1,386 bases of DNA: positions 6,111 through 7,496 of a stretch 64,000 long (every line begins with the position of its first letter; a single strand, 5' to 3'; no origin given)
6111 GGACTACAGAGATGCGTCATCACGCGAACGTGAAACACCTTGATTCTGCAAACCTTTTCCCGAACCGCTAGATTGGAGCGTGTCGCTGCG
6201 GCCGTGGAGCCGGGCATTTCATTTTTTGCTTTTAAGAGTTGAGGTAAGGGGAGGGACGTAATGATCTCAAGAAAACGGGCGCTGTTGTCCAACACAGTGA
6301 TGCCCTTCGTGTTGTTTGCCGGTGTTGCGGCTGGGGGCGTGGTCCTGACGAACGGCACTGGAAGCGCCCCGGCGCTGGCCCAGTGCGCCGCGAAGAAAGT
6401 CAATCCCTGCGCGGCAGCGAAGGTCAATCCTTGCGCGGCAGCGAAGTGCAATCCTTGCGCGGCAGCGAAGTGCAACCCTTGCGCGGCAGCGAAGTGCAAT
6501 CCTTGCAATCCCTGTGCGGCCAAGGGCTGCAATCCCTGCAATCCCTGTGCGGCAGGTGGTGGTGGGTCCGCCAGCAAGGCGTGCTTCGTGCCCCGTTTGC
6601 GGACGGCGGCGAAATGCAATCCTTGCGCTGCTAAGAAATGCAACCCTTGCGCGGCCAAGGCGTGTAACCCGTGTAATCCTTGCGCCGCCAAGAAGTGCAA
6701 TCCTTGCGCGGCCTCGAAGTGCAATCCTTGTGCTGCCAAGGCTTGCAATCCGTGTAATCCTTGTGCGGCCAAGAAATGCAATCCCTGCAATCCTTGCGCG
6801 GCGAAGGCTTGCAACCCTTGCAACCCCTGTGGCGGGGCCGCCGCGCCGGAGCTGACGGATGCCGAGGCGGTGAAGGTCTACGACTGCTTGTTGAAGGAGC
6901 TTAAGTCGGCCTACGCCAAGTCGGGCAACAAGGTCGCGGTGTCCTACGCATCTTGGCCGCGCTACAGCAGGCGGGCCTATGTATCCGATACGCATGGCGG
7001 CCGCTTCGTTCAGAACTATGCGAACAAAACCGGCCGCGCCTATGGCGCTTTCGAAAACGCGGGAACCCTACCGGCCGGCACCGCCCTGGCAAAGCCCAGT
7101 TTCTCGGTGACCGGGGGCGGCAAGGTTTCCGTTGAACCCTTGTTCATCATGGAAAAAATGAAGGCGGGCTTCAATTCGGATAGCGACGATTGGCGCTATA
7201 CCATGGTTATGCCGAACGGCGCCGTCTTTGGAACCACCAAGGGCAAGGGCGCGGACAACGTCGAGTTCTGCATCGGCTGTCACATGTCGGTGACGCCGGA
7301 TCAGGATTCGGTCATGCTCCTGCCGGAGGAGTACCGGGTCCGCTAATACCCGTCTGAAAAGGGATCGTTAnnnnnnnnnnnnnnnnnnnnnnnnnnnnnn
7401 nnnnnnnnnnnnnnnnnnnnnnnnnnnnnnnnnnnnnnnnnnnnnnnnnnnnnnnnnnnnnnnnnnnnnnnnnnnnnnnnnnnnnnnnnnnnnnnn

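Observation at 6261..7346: Periplasmic CNPC-repeat domain with 34 cysteines fused to a cytochrome P460-family domain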

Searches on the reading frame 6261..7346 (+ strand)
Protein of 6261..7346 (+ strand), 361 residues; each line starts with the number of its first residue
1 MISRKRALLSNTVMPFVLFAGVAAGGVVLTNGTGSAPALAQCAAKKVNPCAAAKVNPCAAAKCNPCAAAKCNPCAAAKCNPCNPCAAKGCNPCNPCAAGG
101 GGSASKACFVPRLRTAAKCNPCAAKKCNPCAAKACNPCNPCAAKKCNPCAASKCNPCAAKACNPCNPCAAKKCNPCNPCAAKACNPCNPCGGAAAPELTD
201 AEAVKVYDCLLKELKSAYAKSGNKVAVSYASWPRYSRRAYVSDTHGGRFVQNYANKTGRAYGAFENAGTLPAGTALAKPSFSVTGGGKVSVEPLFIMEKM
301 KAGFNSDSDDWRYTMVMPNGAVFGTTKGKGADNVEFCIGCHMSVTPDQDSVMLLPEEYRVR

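Call 4: search_protein_families(library=pfam, proteins=[window:6261-7346:+], max_evalue=0.1)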
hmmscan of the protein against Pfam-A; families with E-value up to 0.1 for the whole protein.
window:6261-7346:+ (361 aa): 1 family
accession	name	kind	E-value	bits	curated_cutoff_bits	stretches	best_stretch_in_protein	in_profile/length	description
PF16694.10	Cytochrome_P460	-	1.2e-05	26.1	27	1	229-345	4-118/125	Cytochrome P460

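Call 5: search_protein_families(library=ncbifam, proteins=[window:6261-7346:+], max_evalue=0.1)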
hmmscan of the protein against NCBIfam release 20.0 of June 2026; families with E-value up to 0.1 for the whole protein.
window:6261-7346:+ (361 aa): 0 families

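Call 6: find_homologous_proteins(query=window:6261-7346:+)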
Query window:6261-7346:+ (361 aa): 1106 proteins with E <= 0.001 among 8000 candidates; the best 120 are listed.
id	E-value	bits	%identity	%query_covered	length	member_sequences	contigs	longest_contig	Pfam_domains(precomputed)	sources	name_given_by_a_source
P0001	5.2e-186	636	72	100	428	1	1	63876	PF16694.11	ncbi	-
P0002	6.0e-181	620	75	100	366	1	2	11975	PF16694.11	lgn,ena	-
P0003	3.3e-167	574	61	100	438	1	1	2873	-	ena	-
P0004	2.2e-164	565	67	100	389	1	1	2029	PF16694.11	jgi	jgi:hypothetical protein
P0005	4.0e-159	548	62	100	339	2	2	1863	PF16694.11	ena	-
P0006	1.6e-152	526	64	100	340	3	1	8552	PF16694.11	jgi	jgi:hypothetical protein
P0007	3.8e-152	525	64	100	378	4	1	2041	-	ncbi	-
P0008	4.9e-152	524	65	100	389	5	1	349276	-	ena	-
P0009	5.7e-151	521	64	99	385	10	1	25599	PF16694.11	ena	-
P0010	2.1e-150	519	65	100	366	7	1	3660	-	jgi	-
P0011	6.9e-147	507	68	100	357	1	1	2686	PF16694.11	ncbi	-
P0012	2.6e-146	506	67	47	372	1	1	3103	-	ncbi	-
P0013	3.4e-145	502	59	100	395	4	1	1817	PF16694.11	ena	-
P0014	4.4e-145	502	67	100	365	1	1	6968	PF16694.11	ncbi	-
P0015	1.1e-141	490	68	99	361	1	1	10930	PF16694.11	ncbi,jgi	-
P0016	2.6e-141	489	60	100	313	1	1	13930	PF16694.11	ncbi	ncbi:MAG: hypothetical protein V3T80_12090 [Kiloniellales bacterium]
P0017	1.1e-137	477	68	100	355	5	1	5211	PF16694.11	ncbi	-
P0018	4.3e-137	475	60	100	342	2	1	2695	PF16694.11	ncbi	-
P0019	1.2e-136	474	61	88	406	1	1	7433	PF02389.21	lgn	-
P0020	5.1e-135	468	59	100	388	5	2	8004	PF16694.11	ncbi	-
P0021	1.6e-134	467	57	100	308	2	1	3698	PF16694.11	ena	-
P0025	1.9e-132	460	54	100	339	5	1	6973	PF16694.11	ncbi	-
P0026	2.0e-131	457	67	100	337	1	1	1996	PF16694.11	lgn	-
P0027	6.3e-131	455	72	86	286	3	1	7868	PF16694.11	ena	-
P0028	1.6e-130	454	59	100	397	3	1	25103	PF16694.11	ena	-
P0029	2.4e-130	453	49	100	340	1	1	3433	PF16694.11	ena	-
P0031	1.0e-127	444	68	61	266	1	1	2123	PF16694.11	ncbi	-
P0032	1.1e-127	444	63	100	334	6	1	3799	PF16694.11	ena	-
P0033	6.5e-127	442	60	88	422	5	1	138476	PF16694.11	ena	-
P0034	1.6e-126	440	48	100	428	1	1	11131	PF16694.11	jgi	-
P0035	2.2e-126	440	65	62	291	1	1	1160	PF16694.11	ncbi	-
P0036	2.6e-126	440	65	100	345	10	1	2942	PF16694.11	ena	-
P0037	3.1e-125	436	60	96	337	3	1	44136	PF16694.11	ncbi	-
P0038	4.2e-124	432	49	99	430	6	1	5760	PF16694.11,PF02389.21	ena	-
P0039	1.1e-123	431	63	100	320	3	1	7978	PF16694.11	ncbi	-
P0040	1.4e-123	431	60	100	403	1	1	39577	PF16694.11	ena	-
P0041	2.3e-122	427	52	100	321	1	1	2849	PF16694.11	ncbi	-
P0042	2.6e-122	427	59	100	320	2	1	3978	PF16694.11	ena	-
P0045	4.2e-121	423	64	100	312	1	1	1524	PF16694.11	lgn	-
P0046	9.0e-121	422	53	100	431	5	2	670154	-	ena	-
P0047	9.2e-121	421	59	98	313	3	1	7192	PF16694.11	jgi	jgi:hypothetical protein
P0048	1.2e-118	414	53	100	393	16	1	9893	PF16694.11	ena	-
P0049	1.3e-118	414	61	100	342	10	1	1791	PF16694.11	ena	-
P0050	2.7e-118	413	65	100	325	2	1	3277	PF16694.11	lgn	-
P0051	3.4e-118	413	61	100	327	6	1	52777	PF16694.11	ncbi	-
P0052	3.4e-118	413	60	99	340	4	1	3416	PF16694.11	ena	-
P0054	5.2e-117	409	76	70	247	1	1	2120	PF16694.11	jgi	jgi:hypothetical protein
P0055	3.5e-116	406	52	100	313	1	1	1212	PF16694.11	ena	-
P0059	3.5e-114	400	54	100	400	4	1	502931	PF16694.11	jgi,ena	jgi:hypothetical protein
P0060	2.9e-113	397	62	83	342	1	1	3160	PF16694.11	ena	-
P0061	3.2e-113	397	55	100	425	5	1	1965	PF16694.11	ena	-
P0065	1.0e-111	392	58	99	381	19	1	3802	PF16694.11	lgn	-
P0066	2.9e-111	390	60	100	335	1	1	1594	PF16694.11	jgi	-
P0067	4.0e-111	390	54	100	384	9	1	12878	PF16694.11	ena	-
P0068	5.7e-111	389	53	100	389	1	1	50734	PF16694.11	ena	-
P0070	1.2e-110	388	58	74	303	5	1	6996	PF16694.11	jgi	-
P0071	3.4e-110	387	57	97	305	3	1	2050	PF16694.11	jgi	-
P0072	1.0e-109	385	57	100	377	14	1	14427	PF16694.11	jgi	jgi:hypothetical protein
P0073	1.2e-109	385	55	99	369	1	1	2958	PF16694.11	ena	-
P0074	1.7e-109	384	54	99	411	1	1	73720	PF16694.11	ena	-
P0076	5.0e-109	383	55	100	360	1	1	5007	PF16694.11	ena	-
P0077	6.1e-109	383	56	100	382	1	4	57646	PF16694.11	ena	-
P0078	9.3e-109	382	58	96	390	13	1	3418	PF16694.11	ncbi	-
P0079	1.4e-108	381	58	98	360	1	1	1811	PF16694.11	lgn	-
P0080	2.8e-108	380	54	100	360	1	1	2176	PF16694.11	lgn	-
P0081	3.0e-108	380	53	100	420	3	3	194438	PF16694.11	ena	-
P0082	6.2e-108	379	51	100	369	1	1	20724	PF16694.11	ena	-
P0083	7.9e-108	379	55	100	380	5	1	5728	PF16694.11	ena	-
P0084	1.4e-107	378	57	100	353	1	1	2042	PF16694.11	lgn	-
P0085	1.7e-107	378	55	99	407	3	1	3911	PF16694.11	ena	-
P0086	1.0e-106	375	56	100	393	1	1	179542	PF16694.11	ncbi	-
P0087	2.2e-106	374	48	100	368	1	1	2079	PF16694.11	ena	-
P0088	3.4e-106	374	55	100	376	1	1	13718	PF16694.11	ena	-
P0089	4.6e-106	373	59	88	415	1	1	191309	PF16694.11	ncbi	-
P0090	6.0e-106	373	54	100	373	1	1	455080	PF16694.11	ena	-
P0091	7.0e-106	373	64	73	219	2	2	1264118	PF16694.11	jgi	jgi:ubiquitin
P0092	7.9e-106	372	54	100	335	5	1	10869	PF16694.11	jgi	-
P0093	1.6e-105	371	54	100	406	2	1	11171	PF16694.11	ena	-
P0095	1.8e-105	371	57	98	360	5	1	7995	PF16694.11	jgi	-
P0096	2.7e-105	371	63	55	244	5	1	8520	PF16694.11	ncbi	ncbi:MAG: cytochrome P460 family protein [Alphaproteobacteria bacterium]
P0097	6.7e-105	369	60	89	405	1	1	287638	PF16694.11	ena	-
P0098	6.8e-105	369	60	87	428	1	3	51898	PF16694.11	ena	-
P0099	7.8e-105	369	57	99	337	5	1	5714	PF16694.11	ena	-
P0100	8.6e-105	369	55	100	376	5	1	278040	PF16694.11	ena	-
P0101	1.5e-104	368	66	62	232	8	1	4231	PF16694.11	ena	-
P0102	1.8e-104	368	56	99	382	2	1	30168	PF16694.11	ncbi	-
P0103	2.3e-104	368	59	98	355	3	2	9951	PF16694.11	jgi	jgi:hypothetical protein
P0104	4.2e-104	367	51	100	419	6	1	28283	PF16694.11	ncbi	-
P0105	2.3e-103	364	61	98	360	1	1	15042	PF16694.11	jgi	jgi:hypothetical protein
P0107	2.7e-103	364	51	100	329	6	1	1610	PF16694.11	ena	-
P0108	3.8e-103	364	56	100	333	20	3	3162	PF16694.11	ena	-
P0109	4.4e-103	363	56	100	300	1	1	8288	PF16694.11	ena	-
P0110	4.8e-103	363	56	99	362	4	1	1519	PF16694.11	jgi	jgi:hypothetical protein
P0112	6.3e-103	363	60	83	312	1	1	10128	PF16694.11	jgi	jgi:hypothetical protein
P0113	7.2e-103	363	54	99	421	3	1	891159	PF27959.1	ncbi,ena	-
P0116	1.2e-102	362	59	98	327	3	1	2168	PF16694.11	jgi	-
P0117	1.6e-102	361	53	99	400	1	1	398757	PF16694.11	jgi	jgi:hypothetical protein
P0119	1.9e-102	361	52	100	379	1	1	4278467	PF16694.11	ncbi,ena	-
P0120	2.4e-102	361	55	100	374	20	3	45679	PF16694.11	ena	-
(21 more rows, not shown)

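Call 13: search_protein_families(library=pfam, proteins=[P0113, P0019, P0001, P0119], max_evalue=1)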
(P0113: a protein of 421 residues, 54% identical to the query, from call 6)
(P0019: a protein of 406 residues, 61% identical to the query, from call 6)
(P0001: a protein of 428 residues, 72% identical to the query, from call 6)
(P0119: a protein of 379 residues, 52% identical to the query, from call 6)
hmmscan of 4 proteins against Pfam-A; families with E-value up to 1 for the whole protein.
P0113 (421 aa): 1 family
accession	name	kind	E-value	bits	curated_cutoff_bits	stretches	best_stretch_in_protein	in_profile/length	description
PF05403.16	Plasmodium_HRP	-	0.04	14.2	45.8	1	151-242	69-154/218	Plasmodium histidine-rich protein (HRPII/III)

P0019 (406 aa): 1 family
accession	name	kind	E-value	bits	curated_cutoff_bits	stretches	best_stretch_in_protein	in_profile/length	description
PF02389.20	Cornifin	-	7.1e-06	26.7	34.8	2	35-125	31-123/135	Cornifin (SPRR) family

P0001 (428 aa): 1 family
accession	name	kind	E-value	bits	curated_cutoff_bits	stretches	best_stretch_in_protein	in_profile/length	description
PF16694.10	Cytochrome_P460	-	1.5e-07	32.2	27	1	296-416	4-121/125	Cytochrome P460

P0119 (379 aa): 1 family
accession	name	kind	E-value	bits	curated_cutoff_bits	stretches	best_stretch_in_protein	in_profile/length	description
PF16694.10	Cytochrome_P460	-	4.4e-08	34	27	1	246-369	4-124/125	Cytochrome P460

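Call 16: find_encoding_contigs(protein=window:6261-7346:+, flank=10000, max_places=4)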
Protein window:6261-7346:+ (361 aa): no gene with exactly this product is on record in the collection.

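Call 17: find_encoding_contigs(protein=P0119, flank=10000, max_places=3)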
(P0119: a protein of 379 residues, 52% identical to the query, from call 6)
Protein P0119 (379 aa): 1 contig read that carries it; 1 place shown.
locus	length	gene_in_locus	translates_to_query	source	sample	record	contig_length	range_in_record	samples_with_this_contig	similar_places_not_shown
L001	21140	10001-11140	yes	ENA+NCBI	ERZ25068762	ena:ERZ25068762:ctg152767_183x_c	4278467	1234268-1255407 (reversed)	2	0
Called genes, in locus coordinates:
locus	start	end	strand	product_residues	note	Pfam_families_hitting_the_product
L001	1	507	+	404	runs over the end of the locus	PF25989:YknX_C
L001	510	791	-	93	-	PF00582:Usp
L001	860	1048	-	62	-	PF00582:Usp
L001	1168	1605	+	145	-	PF10025:DUF2267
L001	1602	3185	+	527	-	PF01636:APH (weak), PF13238:AAA_18 (faint), PF13671:AAA_33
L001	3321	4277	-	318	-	PF13384:HTH_23 (weak), PF12762:DDE_Tnp_IS1595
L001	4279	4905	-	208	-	-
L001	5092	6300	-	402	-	PF02771:Acyl-CoA_dh_N, PF02770:Acyl-CoA_dh_M, PF00441:Acyl-CoA_dh_1, PF08028:Acyl-CoA_dh_2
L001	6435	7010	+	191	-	-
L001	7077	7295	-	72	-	-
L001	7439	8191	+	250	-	PF22308:DUF6969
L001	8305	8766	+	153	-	-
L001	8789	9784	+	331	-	PF11376:DUF3179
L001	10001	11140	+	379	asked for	PF16694:Cytochrome_P460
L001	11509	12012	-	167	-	PF13340:DUF4096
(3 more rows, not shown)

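Call 18: find_encoding_contigs(protein=P0001, flank=10000, max_places=2)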
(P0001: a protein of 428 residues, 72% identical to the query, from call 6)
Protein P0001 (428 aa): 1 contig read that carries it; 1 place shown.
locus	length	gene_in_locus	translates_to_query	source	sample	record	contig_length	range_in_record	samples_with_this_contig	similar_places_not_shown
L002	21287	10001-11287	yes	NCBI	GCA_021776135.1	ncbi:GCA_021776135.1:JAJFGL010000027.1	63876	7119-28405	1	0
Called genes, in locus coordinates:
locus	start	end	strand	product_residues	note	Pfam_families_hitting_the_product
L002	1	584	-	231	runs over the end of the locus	PF01557:FAA_hydrolase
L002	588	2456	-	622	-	PF00425:Chorismate_bind, PF01063:Aminotran_4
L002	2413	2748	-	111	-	PF01521:Fe-S_biosyn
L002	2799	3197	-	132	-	PF01883:FeS_assembly_P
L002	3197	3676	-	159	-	PF01592:NifU_N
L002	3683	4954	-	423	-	PF00155:Aminotran_1_2, PF00266:Aminotran_5, PF01053:Cys_Met_Meta_PP (weak), PF01212:Beta_elim_lyase (weak), PF01041:DegT_DnrJ_EryC1 (weak)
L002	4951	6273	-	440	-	PF19295:SufBD_N, PF01458:SUFBD_core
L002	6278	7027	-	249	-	PF00005:ABC_tran, PF02463:SMC_N (faint), PF13304:AAA_21 (faint)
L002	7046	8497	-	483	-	PF19295:SufBD_N, PF01458:SUFBD_core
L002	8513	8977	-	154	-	PF02082:Rrf2, PF09339:HTH_IclR (faint)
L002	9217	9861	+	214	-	PF16694:Cytochrome_P460 (weak)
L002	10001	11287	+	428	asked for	PF16694:Cytochrome_P460 (weak)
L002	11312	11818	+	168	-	PF08238:Sel1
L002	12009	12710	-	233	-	PF00005:ABC_tran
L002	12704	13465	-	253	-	PF00005:ABC_tran, PF13304:AAA_21 (faint), PF12399:BCA_ABC_TP_C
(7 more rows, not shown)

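Call 19: find_encoding_contigs(protein=P0046, flank=8000, max_places=2)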
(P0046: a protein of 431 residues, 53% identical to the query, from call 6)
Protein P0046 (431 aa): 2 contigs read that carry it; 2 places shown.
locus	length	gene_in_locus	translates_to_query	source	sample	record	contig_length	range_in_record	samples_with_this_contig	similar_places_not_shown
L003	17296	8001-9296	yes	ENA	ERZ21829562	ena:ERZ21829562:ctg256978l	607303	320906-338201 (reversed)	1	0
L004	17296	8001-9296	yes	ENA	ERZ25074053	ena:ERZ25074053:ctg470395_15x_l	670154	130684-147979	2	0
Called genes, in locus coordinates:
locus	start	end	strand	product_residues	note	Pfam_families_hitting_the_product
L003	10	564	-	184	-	PF07883:Cupin_2 (faint), PF02041:Auxin_BP, PF08007:JmjC_2 (faint)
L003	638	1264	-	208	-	PF07883:Cupin_2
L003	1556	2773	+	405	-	PF07690:MFS_1, PF12832:MFS_1_like, PF07690:MFS_1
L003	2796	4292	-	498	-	PF01816:LRV (faint), PF02985:HEAT (faint), PF10098:DUF2336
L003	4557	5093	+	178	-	-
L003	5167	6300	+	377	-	PF04143:Sulf_transp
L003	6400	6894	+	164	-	-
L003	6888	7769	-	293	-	PF03781:FGE-sulfatase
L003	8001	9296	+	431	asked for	-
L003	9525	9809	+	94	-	-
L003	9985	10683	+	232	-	PF22308:DUF6969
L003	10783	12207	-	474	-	PF00082:Peptidase_S8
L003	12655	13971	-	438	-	PF02321:OEP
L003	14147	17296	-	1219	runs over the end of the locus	PF05378:Hydant_A_N, PF01968:Hydantoinase_A, PF19278:Hydant_A_C (faint), PF02538:Hydantoinase_B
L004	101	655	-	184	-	PF07883:Cupin_2 (faint), PF02041:Auxin_BP, PF08007:JmjC_2 (faint)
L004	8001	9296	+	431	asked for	-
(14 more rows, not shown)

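Call 20: find_encoding_contigs(protein=P0113, flank=8000, max_places=2)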
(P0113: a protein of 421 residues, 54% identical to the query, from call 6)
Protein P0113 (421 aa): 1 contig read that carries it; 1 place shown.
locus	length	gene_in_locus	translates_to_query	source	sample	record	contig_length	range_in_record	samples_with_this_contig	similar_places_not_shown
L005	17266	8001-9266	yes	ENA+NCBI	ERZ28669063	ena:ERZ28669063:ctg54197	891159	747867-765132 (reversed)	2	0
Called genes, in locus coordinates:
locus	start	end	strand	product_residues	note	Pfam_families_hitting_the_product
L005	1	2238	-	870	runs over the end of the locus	PF17900:Peptidase_M1_N, PF01433:Peptidase_M1, PF11940:DUF3458, PF17432:DUF3458_C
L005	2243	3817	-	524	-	PF00009:GTP_EFTU, PF01926:MMR_HSR1 (weak), PF22042:EF-G_D2, PF03144:GTP_EFTU_D2, PF16658:RF3_C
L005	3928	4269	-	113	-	PF01258:zf-dskA_traR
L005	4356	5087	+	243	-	PF07685:GATase_3 (weak), PF00117:GATase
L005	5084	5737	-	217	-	PF00702:Hydrolase, PF13419:HAD_2 (weak)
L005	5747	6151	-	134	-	PF01641:SelR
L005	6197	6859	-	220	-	PF22308:DUF6969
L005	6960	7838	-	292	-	PF03781:FGE-sulfatase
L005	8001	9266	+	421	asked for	PF27959:CXorf66 (weak)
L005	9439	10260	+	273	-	PF01464:SLT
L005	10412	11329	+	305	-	-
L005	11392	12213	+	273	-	-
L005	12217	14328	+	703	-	PF05226:CHASE2, PF00211:Guanylate_cyc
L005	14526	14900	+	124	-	PF01527:HTH_Tnp_1 (weak), PF13384:HTH_23, PF13518:HTH_28 (weak), PF13551:HTH_29 (weak)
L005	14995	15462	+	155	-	PF13358:DDE_3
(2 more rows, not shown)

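Call 26: find_related_loci(query=A1, collection=genome_contigs, flank=10000)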
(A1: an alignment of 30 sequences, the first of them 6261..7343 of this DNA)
Query A1 (361 aa) in genome_contigs; peptide patterns used: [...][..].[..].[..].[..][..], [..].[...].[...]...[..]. (x = any residue, [..] = any of these).
359 stretches matched a pattern; 350 encode a relative of the query (tblastn E <= 1e-3); the best 80 are kept; 80 distinct loci.
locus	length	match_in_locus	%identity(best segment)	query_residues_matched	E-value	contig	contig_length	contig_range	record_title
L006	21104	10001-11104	80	1-359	0e+0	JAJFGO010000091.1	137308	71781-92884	MAG: Kiloniellaceae bacterium isolate OFTM296 OFTM296_90, whole genome shotgun sequence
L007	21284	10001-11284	72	1-361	9e-178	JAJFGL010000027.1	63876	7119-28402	MAG: Kiloniellaceae bacterium isolate OFTM267 OFTM267_26, whole genome shotgun sequence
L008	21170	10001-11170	73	1-361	1e-174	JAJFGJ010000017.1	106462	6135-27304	MAG: Kiloniellaceae bacterium isolate OFTM138 OFTM138_16, whole genome shotgun sequence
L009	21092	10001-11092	67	1-360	3e-143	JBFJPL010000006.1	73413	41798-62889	MAG: Kiloniellales bacterium isolate Mix_sand18.2022.04.D.56 k141_1629570_length_73413_cov_22.9677, whole genome shotgun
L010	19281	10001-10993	64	1-361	2e-140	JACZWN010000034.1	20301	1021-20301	MAG: Proteobacteria bacterium isolate B20T1B11 B20T1B11_NODE377, whole genome shotgun sequence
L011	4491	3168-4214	63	1-361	3e-137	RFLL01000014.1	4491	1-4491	MAG: Alphaproteobacteria bacterium isolate J153 k99_48870, whole genome shotgun sequence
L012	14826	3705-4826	66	1-360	5e-134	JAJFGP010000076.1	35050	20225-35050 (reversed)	MAG: Kiloniellaceae bacterium isolate OFTM340 OFTM340_75, whole genome shotgun sequence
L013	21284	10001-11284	57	1-359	4e-130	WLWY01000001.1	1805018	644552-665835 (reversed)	MAG: Alphaproteobacteria bacterium isolate MH-Pat-all_autometa_1-15 scf7180000017298.1805018, whole genome shotgun seque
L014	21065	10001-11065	67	1-361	3e-129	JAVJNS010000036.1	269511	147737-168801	MAG: Kiloniellaceae bacterium isolate A1-SPW-04 k141_45944, whole genome shotgun sequence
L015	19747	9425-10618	59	1-361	3e-128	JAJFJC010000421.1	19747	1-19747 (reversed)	MAG: Alphaproteobacteria bacterium isolate OFTM82 OFTM82_420, whole genome shotgun sequence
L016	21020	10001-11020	66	1-360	8e-128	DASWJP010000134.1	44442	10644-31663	MAG TPA_asm: Kiloniellales bacterium isolate SMAG_U2899 k141_3437294, whole genome shotgun sequence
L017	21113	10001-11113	59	1-360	1e-125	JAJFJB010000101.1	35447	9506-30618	MAG: Alphaproteobacteria bacterium isolate OFTM273 OFTM273_100, whole genome shotgun sequence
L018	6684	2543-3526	65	42-359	7e-126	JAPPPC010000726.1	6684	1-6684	MAG: Rhodospirillaceae bacterium isolate SB9157_S6_bin_13 NODE_2545_length_6684_cov_7.53281, whole genome shotgun sequen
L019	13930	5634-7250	60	1-361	1e-125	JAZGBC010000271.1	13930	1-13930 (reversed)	MAG: Kiloniellales bacterium isolate SCS1bin.6 SCS1bin.6_271, whole genome shotgun sequence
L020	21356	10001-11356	52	1-359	2e-124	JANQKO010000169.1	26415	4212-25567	MAG: Alphaproteobacteria bacterium isolate PL25a_bin.159 k99_3790679, whole genome shotgun sequence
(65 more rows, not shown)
